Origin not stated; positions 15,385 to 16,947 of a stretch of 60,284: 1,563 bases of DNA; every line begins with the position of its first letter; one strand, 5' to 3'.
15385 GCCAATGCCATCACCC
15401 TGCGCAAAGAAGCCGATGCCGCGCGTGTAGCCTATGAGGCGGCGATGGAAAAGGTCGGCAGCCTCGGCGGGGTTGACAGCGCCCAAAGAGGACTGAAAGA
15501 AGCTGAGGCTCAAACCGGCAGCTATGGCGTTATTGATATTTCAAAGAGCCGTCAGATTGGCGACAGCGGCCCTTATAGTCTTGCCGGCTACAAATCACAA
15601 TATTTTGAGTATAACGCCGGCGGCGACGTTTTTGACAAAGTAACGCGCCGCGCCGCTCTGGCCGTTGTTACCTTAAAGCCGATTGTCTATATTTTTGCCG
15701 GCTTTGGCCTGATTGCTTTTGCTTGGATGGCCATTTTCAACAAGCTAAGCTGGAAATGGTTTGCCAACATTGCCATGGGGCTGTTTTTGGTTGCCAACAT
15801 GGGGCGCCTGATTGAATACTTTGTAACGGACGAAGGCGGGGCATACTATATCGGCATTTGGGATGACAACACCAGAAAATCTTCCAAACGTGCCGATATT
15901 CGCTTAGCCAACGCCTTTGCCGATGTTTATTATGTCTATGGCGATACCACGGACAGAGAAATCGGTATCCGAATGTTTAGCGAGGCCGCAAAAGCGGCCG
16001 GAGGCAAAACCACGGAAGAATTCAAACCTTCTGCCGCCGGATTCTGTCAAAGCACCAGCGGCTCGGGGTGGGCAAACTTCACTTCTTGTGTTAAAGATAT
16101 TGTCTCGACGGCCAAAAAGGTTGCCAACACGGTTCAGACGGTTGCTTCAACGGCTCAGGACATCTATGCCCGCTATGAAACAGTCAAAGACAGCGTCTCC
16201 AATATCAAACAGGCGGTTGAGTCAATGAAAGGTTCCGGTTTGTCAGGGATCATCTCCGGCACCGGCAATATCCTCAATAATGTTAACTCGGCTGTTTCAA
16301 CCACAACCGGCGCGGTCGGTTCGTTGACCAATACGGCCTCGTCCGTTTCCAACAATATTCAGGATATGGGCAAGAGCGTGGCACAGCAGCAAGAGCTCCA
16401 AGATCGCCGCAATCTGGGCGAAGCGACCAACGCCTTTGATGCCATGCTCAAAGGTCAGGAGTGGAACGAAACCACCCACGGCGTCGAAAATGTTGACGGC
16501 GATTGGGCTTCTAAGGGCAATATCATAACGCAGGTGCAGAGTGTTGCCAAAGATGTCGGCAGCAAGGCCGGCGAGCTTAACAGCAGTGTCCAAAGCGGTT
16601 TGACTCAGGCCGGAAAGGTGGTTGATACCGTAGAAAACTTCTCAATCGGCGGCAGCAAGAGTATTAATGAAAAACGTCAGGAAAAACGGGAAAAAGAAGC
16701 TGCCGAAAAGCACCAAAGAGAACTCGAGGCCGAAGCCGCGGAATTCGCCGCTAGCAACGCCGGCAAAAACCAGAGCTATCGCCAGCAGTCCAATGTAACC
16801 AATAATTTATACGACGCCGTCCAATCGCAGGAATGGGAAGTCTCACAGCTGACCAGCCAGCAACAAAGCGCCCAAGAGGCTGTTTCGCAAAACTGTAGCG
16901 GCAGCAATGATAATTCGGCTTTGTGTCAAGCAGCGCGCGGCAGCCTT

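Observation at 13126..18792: Three tandem VirB2-like genes of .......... size, ending in a 1444-aa coiled-coil protein with an embedded pilin domain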

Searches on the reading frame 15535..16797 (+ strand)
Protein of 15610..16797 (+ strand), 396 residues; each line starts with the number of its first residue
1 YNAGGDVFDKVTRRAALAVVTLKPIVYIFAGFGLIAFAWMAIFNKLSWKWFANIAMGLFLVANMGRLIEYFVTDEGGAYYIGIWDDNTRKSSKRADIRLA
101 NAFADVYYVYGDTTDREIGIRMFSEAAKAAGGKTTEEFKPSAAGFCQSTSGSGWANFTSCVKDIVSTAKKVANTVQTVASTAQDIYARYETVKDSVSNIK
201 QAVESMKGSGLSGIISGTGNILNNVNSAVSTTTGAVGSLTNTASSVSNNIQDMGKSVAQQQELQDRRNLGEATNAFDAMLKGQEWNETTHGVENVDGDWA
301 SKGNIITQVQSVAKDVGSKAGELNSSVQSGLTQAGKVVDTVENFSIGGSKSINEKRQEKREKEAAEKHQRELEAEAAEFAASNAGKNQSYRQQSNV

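Call 31: predict_structure(alignment_id=A1)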
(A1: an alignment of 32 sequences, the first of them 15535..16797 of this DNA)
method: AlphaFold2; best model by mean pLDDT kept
length: 421 residues; sequences in the alignment: 32
mean_pLDDT: 45.3   pTM: 0.31
mean pLDDT of the five models: 45.3, 43.6, 43.3, 42.8, 42.0
residues with pLDDT >= 90: 0; 70-90: 46; 50-70: 82; < 50: 293
segments of 3 or more residues with pLDDT < 50: 1-51, 89-264, 318-377
pLDDT, mean of each block of 10 residues (from residue 1): 33 38 34 35 42 51 59 65 55 38 32 37 37 29 31 35 35 40 42 44 42 35 40 33 41 38 48 56 66 68 59 56 35 33 25 22 24 44 72 84 84 85 79
secondary structure, 60 per line:
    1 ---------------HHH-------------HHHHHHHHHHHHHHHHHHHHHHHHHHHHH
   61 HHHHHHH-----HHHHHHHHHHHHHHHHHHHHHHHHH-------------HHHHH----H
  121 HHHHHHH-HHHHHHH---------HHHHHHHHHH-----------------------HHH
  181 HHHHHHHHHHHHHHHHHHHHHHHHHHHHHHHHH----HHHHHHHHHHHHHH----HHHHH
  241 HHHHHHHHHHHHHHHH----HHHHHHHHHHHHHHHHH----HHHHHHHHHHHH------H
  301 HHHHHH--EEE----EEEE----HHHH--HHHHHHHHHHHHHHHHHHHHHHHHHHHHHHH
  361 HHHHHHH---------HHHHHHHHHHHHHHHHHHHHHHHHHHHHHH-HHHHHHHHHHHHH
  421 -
elements in order: H32-67 H73-97 H111-115 H120-127 H129-135 H145-154 H178-213 H218-231 H236-256 H261-277 H282-293 H300-306 E309-311 E316-319 H324-327 H330-367 H377-406 H408-420

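Call 57: search_protein_representatives(protein=window:15610-16797:+)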
Query: 396 residues. Proteins with E-value up to 0.001 (for the whole library): 425; up to 1e-10: 136; up to 1e-30: 41. The best 150 are listed.
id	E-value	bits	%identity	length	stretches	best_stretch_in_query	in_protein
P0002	6.4e-149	512.5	64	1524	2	1-394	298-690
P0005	3.6e-148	510.0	64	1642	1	1-394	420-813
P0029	7.8e-148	508.9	67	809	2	1-293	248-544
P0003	3.2e-146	503.6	61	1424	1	1-394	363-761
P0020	9.5e-140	482.3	66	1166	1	1-367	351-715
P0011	7.9e-128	443.1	63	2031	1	1-395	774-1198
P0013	2.9e-127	441.2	59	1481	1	2-395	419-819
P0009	3.9e-123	427.7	57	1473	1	1-395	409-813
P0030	2.7e-122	424.9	61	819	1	1-342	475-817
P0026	1.9e-112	392.5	49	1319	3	1-371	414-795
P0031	2.0e-105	369.4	52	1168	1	1-384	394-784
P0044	1.6e-99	350.0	50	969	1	3-392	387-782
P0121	7.8e-96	337.9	53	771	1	1-343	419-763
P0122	2.5e-84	300.0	67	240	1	36-262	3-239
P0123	8.6e-74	265.4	47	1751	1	3-377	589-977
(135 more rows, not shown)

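Call 74: search_protein_families(library=pfam, alignment_id=A1, max_evalue=0.01)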
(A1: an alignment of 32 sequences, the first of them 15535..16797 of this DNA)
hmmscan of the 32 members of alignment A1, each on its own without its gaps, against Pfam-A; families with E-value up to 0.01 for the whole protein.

A. member 1, window:15535-16797:+ (421 aa): 4 families
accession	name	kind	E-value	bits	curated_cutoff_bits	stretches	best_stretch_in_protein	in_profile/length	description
PF06103.16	DUF948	-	0.0011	19.5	37.2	0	186-231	39-84/89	Bacterial protein of unknown function (DUF948)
PF19111.5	DUF5798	-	0.0016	19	27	1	191-230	5-40/89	Family of unknown function (DUF5798)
PF04956.18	TrbC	-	0.0019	18.8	27.9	1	48-87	50-89/98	TrbC/VIRB2 pilin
PF07889.17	DUF1664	-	0.0081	16.6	34.6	0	263-349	38-121/124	Protein of unknown function (DUF1664)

B. families by the number of members that match (of 32 scanned): 9 families
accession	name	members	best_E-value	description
PF04956.18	TrbC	16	0.0012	TrbC/VIRB2 pilin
PF16860.10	CX9C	2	0.0021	CHCH-CHCH-like Cx9C, IMS import disulfide relay-system,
PF06747.18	CHCH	2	0.0046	CHCH domain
PF05262.16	Borrelia_P83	1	0.00017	Borrelia P83/100 protein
PF06103.16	DUF948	1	0.0011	Bacterial protein of unknown function (DUF948)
PF19111.5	DUF5798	1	0.0016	Family of unknown function (DUF5798)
PF13851.11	GAS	1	0.0028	Growth-arrest specific micro-tubule binding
PF04012.17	PspA_IM30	1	0.0042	PspA/IM30 family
PF07889.17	DUF1664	1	0.0081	Protein of unknown function (DUF1664)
